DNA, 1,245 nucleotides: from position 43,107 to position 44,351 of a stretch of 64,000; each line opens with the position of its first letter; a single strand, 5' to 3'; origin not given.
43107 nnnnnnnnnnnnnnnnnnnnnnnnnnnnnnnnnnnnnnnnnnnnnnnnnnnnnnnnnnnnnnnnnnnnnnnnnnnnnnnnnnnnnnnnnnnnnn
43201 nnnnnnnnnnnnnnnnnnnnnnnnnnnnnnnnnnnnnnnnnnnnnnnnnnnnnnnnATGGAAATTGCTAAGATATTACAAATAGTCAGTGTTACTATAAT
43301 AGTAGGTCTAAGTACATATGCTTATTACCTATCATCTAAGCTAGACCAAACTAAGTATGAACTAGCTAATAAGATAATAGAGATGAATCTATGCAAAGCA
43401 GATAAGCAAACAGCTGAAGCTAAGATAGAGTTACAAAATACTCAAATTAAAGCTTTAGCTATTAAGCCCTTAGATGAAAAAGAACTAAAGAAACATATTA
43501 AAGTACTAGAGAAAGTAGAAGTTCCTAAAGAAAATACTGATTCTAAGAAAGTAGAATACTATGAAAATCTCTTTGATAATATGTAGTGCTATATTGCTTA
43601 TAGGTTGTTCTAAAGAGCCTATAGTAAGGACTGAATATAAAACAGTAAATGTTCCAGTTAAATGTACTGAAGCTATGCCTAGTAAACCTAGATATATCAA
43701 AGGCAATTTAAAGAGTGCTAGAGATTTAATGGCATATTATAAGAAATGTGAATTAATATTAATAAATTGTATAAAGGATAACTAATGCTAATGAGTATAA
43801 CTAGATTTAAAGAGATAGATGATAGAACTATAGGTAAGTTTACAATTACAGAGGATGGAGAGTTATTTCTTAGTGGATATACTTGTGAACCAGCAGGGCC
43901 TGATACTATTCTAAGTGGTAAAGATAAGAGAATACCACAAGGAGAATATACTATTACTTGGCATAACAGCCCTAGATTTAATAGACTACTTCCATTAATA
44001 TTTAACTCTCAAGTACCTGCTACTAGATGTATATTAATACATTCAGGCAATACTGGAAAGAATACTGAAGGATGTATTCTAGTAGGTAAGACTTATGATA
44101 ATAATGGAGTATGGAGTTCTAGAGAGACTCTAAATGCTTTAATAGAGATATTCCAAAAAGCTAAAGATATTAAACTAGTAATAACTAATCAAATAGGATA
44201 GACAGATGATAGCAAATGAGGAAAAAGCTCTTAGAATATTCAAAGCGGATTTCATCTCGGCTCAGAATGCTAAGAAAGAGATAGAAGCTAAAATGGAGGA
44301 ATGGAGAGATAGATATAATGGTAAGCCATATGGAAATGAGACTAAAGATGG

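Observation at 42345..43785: Two consecutive overlapping i-spanin/o-spanin-like gene pairs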

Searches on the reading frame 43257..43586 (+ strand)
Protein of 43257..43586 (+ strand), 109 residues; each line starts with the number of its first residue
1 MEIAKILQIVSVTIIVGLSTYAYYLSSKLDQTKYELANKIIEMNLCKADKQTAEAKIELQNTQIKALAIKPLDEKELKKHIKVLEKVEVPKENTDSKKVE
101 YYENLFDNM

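Call 7: search_protein_families(library=pfam, proteins=[window:43257-43586:+], max_evalue=0.1)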
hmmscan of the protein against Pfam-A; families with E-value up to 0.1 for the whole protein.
window:43257-43586:+ (109 aa): 3 families
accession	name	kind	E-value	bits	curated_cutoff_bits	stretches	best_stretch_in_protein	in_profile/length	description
PF24778.1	Ig-CFAP74_3rd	-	0.009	16.4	27.6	1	37-86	4-52/113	CFAP74 third Ig-like domain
PF10883.13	DUF2681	-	0.012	16.3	28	1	7-79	5-71/90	Protein of unknown function (DUF2681)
PF22933.1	ComC_SSD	-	0.066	13.3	24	1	10-89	100-177/222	ComC, supersandwich domain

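Call 8: search_protein_families(library=phrogs, proteins=[window:43257-43586:+], max_evalue=0.1)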
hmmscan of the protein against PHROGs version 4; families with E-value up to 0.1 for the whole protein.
window:43257-43586:+ (109 aa): 2 families
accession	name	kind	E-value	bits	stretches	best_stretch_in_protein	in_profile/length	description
phrog_1955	-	unknown function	1.3e-05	26.3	1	6-108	9-101/106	-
phrog_4349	-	lysis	0.087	13.9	1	2-69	2-69/142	Rz-like spanin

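Call 71: predict_structure(protein=window:43257-43586:+)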
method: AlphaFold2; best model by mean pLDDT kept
length: 109 residues; sequences in the alignment: 1
mean_pLDDT: 43.6   pTM: 0.24
mean pLDDT of the five models: 43.6, 40.6, 40.5, 39.8, 39.8
residues with pLDDT >= 90: 0; 70-90: 0; 50-70: 22; < 50: 87
segments of 3 or more residues with pLDDT < 50: 1-72, 105-109
pLDDT, mean of each block of 10 residues (from residue 1): 29 42 42 44 42 44 38 51 49 52 46
secondary structure, 60 per line:
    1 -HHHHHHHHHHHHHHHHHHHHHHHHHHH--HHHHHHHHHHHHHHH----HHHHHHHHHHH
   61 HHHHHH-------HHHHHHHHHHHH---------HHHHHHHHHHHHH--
elements in order: H2-28 H31-45 H50-66 H74-85 H95-107

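Call 90: search_protein_families(library=ncbifam, proteins=[window:43257-43586:+], max_evalue=0.1)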
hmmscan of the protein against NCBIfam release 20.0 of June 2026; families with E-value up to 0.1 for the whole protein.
window:43257-43586:+ (109 aa): 4 families
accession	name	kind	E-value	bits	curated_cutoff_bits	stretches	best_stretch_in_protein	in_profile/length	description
NF006897.1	PRK09379.1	equivalog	0.025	13.8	441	1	5-63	7-58/298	polyisoprenyl-teichoic acid--peptidoglycan teichoic acid transferase TagU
NF007332.0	PRK09821.1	equivalog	0.039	12.9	524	1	6-58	177-230/454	GntP family transporter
NF038008.1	ABC_perm_DarB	equivalog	0.066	11.1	700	1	21-105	571-658/777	darobactin export ABC transporter permease subunit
TIGR00998.1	8a0101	subfamily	0.08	11.9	390.8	1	28-74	72-118/334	EmrA/EmrK family multidrug efflux transporter periplasmic adaptor subunit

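Call 91: search_protein_families(library=padloc, proteins=[window:43257-43586:+], max_evalue=0.1)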
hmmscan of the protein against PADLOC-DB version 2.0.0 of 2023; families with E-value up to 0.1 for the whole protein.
window:43257-43586:+ (109 aa): 0 families

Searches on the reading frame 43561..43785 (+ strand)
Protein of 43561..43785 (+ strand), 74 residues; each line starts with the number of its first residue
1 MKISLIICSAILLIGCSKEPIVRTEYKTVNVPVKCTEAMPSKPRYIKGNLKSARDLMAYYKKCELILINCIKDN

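Call 7: search_protein_families(library=pfam, proteins=[window:43561-43785:+], max_evalue=0.1)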
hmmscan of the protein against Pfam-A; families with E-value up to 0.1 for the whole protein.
window:43561-43785:+ (74 aa): 1 family
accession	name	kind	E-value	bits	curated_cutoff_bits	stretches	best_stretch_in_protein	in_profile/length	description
PF23793.1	LysC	-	0.0055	17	27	1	11-70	1-55/69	Rz1-like lysis system protein LysC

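Call 8: search_protein_families(library=phrogs, proteins=[window:43561-43785:+], max_evalue=0.1)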
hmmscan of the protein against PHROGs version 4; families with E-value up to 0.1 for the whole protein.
window:43561-43785:+ (74 aa): 5 families
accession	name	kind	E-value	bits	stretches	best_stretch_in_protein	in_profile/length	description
phrog_2291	-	unknown function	4.3e-19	69.1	1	2-74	3-77/81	-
phrog_456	-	lysis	3.9e-05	24.3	1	1-64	11-77/102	Rz-like spanin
phrog_812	-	lysis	0.0073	17.5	1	1-32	2-33/102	Rz-like spanin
phrog_3580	-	unknown function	0.017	16.4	1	5-57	4-58/87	-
phrog_9078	-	unknown function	0.088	13.6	1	5-30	9-33/115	-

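Call 10: search_dna_similar(query=window:43561-43785:+, collection=phages, mode=protein, max_rows=25, max_evalue=0.01)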
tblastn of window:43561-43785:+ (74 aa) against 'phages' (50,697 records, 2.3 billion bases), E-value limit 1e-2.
Records with a match: 3; places in all: 3; records where one place covers at least 80% of the query: 0.
Best place of each record, by identity: <60% 3.
By first word of the organism name: Bacteriophage 3.
By host as written in the record: Helicobacter ganmani 1; Helicobacter apodemus MIT-03-7007 genome 1; Helicobacter sp. MIT 05-5294 genome 1.
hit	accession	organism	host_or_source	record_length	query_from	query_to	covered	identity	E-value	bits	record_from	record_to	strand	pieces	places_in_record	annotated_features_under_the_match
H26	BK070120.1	Bacteriophage sp.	Helicobacter ganmani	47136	20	70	69%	41.2%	8e-4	41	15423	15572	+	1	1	hypothetical protein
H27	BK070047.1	Bacteriophage sp.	Helicobacter apodemus MIT-03-7007 genome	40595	20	73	73%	37.0%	2e-4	43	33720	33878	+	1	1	hypothetical protein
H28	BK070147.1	Bacteriophage sp.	Helicobacter sp. MIT 05-5294 genome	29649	20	73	73%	37.0%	4e-4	42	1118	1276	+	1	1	hypothetical protein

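Call 24: get_annotated_region(hit=H27, flank=3000)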
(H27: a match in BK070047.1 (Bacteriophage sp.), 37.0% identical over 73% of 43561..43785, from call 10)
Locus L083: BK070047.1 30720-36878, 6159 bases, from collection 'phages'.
description: TPA_asm: Bacteriophage sp. isolate Hapodemus03_7007 prophage genomic sequence.
organism: Bacteriophage sp. (NCBI taxid 38018)
taxonomy: Viruses
host: Helicobacter apodemus MIT-03-7007 genome; source: -; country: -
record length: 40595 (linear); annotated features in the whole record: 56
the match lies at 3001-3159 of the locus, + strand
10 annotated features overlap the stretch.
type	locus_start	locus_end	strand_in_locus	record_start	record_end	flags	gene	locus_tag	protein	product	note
CDS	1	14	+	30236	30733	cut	-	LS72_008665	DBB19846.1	hypothetical protein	Derived by automated computational analysis using gene prediction method: Protein Homology.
CDS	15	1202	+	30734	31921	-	-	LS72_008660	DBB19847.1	phage tail sheath family protein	Derived by automated computational analysis using gene prediction method: Protein Homology.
CDS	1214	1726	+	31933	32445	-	-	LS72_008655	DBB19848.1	hypothetical protein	Derived by automated computational analysis using gene prediction method: Protein Homology.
CDS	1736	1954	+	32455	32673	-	-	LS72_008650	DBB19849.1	phage tail assembly protein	Derived by automated computational analysis using gene prediction method: Protein Homology.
CDS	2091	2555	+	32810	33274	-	-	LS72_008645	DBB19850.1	lysozyme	Derived by automated computational analysis using gene prediction method: Protein Homology.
CDS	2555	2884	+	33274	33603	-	-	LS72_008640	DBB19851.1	hypothetical protein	Derived by automated computational analysis using gene prediction method: GeneMarkS-2+.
CDS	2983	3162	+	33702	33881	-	-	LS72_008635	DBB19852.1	hypothetical protein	Derived by automated computational analysis using gene prediction method: Protein Homology.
CDS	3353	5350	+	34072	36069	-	-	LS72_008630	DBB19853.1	phage tail tape measure protein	Derived by automated computational analysis using gene prediction method: Protein Homology.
CDS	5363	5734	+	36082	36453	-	-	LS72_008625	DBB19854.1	hypothetical protein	Derived by automated computational analysis using gene prediction method: Protein Homology.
CDS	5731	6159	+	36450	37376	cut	-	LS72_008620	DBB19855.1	phage tail protein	Derived by automated computational analysis using gene prediction method: Protein Homology.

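Call 25: get_annotated_region(hit=H26, flank=3000)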
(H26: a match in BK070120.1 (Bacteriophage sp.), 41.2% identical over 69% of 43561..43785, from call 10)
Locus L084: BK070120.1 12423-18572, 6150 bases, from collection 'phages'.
description: TPA_asm: Bacteriophage sp. isolate Hganmani1MGBC04855 prophage genomic sequence.
organism: Bacteriophage sp. (NCBI taxid 38018)
taxonomy: Viruses
host: Helicobacter ganmani; source: -; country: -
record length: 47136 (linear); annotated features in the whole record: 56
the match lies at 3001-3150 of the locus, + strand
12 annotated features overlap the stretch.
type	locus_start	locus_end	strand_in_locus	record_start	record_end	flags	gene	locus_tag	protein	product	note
CDS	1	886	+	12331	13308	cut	-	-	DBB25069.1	hypothetical protein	-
CDS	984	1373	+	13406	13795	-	-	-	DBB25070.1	hypothetical protein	-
CDS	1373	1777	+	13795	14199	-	-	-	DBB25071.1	hypothetical protein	-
CDS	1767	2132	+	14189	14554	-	-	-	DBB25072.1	hypothetical protein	-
CDS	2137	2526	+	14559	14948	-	-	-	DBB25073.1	hypothetical protein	-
CDS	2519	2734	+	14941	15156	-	-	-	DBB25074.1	hypothetical protein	-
CDS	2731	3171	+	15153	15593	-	-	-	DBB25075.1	hypothetical protein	-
CDS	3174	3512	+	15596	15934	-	-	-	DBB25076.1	hypothetical protein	-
CDS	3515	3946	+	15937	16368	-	-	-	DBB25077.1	hypothetical protein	-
CDS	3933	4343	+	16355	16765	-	-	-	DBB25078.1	hypothetical protein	-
CDS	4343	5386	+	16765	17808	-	-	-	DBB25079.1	hypothetical protein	-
CDS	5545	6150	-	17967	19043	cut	-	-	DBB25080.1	hypothetical protein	-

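Call 52: find_related_loci(query=A4, collection=viral_contigs, flank=4000)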
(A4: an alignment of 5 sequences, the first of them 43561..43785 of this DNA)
Query A4 (74 aa) in viral_contigs; peptide patterns used: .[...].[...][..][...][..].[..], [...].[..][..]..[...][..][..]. (x = any residue, [..] = any of these).
131 stretches matched a pattern; 24 encode a relative of the query (tblastn E <= 1e-3); 24 distinct loci.
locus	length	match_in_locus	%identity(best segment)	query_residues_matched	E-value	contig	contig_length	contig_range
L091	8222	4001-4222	100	1-74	2e-45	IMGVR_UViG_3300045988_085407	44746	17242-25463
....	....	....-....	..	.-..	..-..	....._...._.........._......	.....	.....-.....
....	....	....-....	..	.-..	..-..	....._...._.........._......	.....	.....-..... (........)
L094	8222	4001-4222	93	1-74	6e-43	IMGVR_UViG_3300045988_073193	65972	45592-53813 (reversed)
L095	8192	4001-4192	47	11-73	1e-14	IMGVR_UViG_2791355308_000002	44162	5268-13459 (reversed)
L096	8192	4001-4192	47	11-73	1e-14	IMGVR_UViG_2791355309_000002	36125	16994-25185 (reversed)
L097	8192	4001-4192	47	11-73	1e-14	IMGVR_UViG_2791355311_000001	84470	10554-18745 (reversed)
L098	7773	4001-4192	47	11-73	1e-14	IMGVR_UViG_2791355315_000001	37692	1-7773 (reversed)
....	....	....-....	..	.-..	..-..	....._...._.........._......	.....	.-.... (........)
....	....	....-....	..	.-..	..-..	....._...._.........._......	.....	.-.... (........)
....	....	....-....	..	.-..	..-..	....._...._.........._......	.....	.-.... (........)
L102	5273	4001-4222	38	1-71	5e-12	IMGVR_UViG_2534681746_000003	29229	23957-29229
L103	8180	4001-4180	38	13-73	1e-11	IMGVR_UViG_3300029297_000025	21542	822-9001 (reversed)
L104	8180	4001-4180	38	13-73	1e-11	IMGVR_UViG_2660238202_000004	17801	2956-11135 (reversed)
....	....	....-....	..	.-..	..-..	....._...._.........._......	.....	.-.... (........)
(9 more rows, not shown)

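Call 80: find_related_loci(query=A4, collection=genome_contigs, flank=3500)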
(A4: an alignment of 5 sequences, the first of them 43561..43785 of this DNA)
Query A4 (74 aa) in genome_contigs; peptide patterns used: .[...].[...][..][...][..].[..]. (x = any residue, [..] = any of these).
23 stretches matched a pattern; 2 encode a relative of the query (tblastn E <= 1e-3); 2 distinct loci.
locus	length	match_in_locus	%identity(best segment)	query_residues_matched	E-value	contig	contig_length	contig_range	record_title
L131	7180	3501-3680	38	13-73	1e-12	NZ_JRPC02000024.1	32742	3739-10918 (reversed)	Helicobacter apodemus strain MIT-03-7007 NODE_24_length_32742_cov_208.864, whole genome shotgun sequence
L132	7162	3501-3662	39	15-70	6e-9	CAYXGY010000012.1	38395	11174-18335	MAG TPA_asm: uncultured Helicobacter sp. isolate SRP199465_co2_841 genome assembly, contig: NODE_2414_length_38395_cov_4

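Call 90: search_protein_families(library=ncbifam, proteins=[window:43561-43785:+], max_evalue=0.1)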
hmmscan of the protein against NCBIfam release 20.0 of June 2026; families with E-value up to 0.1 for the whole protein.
window:43561-43785:+ (74 aa): 1 family
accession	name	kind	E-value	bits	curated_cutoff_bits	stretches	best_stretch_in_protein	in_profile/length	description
TIGR02722.1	lp_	equivalog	0.096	12.7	110.55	1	3-34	3-36/189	penicillin-binding protein activator LpoB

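Call 91: search_protein_families(library=padloc, proteins=[window:43561-43785:+], max_evalue=0.1)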
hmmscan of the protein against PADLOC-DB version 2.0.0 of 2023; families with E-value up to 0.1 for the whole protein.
window:43561-43785:+ (74 aa): 0 families

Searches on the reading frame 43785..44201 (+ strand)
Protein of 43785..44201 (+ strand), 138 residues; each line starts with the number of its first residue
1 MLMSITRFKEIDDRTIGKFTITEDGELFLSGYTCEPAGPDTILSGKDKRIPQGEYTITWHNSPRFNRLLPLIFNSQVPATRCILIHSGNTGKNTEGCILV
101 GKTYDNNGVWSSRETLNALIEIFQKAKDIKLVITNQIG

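Call 7: search_protein_families(library=pfam, proteins=[window:43785-44201:+], max_evalue=0.1)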
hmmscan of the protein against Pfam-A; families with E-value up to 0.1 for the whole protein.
window:43785-44201:+ (138 aa): 1 family
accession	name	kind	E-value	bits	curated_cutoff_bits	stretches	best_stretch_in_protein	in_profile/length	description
PF18925.5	DUF5675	-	1.2e-29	102.9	26.7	1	5-124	2-113/114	Family of unknown function (DUF5675)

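Call 8: search_protein_families(library=phrogs, proteins=[window:43785-44201:+], max_evalue=0.1)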
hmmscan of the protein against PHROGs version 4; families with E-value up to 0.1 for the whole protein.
window:43785-44201:+ (138 aa): 1 family
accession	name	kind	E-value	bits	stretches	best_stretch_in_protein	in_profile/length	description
phrog_1501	-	unknown function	5.3e-31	108.5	1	4-133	11-152/159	-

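Call 38: search_solved_structures(query=window:43785-44201:+, max_evalue=10, show_alignments=2)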
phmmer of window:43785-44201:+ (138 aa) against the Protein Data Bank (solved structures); distinct sequences matched with E-value up to 10: 2.
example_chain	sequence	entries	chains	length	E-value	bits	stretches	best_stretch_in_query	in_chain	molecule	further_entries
8wm7_D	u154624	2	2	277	0.97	12.4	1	35-86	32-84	Nitrate transport ATP-binding protein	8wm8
8w9m_D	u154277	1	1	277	0.97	12.4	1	35-86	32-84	Nitrate transport ATP-binding protein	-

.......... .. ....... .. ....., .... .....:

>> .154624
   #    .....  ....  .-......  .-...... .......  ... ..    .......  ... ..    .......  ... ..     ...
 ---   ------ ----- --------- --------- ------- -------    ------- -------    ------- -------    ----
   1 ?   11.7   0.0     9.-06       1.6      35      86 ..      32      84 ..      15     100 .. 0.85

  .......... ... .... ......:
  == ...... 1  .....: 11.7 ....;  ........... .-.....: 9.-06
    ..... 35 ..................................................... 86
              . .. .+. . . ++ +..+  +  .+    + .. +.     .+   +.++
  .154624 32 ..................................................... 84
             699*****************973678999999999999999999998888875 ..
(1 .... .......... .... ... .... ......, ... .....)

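Call 59: search_dna_similar(query=window:43785-44201:+, collection=phages, mode=protein, max_evalue=0.00001, max_rows=25)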
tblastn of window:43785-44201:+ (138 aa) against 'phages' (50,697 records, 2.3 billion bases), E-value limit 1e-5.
Records with a match: 127; places in all: 129; records where one place covers at least 80% of the query: 82.
Best place of each record, by identity: <60% 127.
By first word of the organism name: Campylobacter 64; uncultured 18; Bacteriophage 17; bajarodmic 10; Dulem 5; Caudoviricetes 2; Vibrio 2; Sphingomonas 2; Peromfec 2; Bohxovirus 1; and 4 more.
By host as written in the record: - 34; Campylobacter jejuni 16; Campylobacter jejuni NCTC12662 15; Campylobacter sp. 4; Helicobacter acinonychis 4; Helicobacter pullorum 3; Campylobacter jejuni NCTC12658 3; Campylobacter jejuni subsp. jejuni 3; and 34 more.
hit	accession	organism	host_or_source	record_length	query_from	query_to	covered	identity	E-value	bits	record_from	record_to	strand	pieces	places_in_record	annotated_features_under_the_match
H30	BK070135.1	Bacteriophage sp.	Helicobacter pullorum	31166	5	135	95%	49.2%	2e-36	137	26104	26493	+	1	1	hypothetical protein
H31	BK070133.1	Bacteriophage sp.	Helicobacter pullorum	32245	5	135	95%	49.2%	2e-36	137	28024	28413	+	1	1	hypothetical protein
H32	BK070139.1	Bacteriophage sp.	Helicobacter pullorum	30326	5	135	95%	48.5%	3e-36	136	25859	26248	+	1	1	hypothetical protein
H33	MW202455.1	Caudoviricetes sp.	Manatee Spring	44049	1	137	99%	37.8%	5e-12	67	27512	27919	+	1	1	none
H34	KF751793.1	Campylobacter phage CJIE4-1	Campylobacter jejuni subsp. jejuni ...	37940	16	138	89%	38.7%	5e-19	87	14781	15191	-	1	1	hypothetical protein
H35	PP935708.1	Campylobacter phage vB_CJ12660_3PH123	Campylobacter jejuni NCTC 12660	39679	16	138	89%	38.7%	5e-19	87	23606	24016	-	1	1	hypothetical protein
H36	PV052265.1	Campylobacter phage CC12667_12684_ph15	Campylobacter coli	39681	16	138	89%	38.7%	5e-19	87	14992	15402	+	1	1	hypothetical protein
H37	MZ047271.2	Campylobacter phage PC10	Campylobacter jejuni L26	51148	16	138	89%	38.7%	5e-19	87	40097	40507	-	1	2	DUF5675 protein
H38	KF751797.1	Campylobacter phage CJIE4-5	Campylobacter jejuni subsp. jejuni ...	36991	16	138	89%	38.0%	1e-18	86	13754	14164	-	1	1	hypothetical protein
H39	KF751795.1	Campylobacter phage CJIE4-3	Campylobacter jejuni subsp. jejuni ...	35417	16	138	89%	37.7%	2e-18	86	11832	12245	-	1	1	hypothetical protein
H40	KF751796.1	Campylobacter phage CJIE4-4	Campylobacter jejuni subsp. jejuni ...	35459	16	138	89%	37.7%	2e-18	86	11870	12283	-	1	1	hypothetical protein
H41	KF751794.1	Campylobacter phage CJIE4-2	Campylobacter jejuni subsp. jejuni ...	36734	16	138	89%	37.7%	2e-18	86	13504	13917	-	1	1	hypothetical protein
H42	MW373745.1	Campylobacter phage CJLB-13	Campylobacter jejuni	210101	16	138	89%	37.7%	2e-18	86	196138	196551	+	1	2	record has no annotation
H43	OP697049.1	Campylobacter phage PC22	Campylobacter jejuni 49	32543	16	137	88%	38.0%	1e-17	83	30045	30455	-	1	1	hypothetical protein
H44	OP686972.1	Campylobacter phage PC11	Campylobacter jejuni L26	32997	16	137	88%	38.0%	1e-17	83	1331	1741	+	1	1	hypothetical protein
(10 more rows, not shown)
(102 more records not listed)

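Call 60: get_annotated_region(hit=H30, flank=3500)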
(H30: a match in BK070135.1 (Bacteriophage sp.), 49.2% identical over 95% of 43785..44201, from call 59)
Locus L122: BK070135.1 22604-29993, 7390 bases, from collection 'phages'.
description: TPA_asm: Bacteriophage sp. isolate HpullorumERR1543774 prophage genomic sequence.
organism: Bacteriophage sp. (NCBI taxid 38018)
taxonomy: Viruses
host: Helicobacter pullorum; source: -; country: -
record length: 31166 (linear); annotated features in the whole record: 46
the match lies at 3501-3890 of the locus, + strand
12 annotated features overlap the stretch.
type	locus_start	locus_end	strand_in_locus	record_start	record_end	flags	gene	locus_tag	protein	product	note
CDS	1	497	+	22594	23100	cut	-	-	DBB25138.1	hypothetical protein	-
CDS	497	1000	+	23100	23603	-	-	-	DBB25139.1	hypothetical protein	-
CDS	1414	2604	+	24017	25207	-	-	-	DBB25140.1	hypothetical protein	-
CDS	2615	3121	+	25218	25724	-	-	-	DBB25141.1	hypothetical protein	-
CDS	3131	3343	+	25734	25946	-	-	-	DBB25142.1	hypothetical protein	-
CDS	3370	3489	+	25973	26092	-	-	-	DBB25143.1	hypothetical protein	-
CDS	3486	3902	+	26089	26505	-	-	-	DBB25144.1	hypothetical protein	-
CDS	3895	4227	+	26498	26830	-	-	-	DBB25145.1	hypothetical protein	-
CDS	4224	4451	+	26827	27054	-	-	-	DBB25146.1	hypothetical protein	-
CDS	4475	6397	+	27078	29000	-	-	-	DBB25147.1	hypothetical protein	-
CDS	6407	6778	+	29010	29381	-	-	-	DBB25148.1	hypothetical protein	-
CDS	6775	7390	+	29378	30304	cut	-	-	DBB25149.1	hypothetical protein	-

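Call 90: search_protein_families(library=ncbifam, proteins=[window:43785-44201:+], max_evalue=0.1)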
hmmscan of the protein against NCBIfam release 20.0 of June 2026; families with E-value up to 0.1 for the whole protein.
window:43785-44201:+ (138 aa): 0 families

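Call 91: search_protein_families(library=padloc, proteins=[window:43785-44201:+], max_evalue=0.1)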
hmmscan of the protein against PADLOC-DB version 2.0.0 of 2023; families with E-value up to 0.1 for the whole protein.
window:43785-44201:+ (138 aa): 0 families
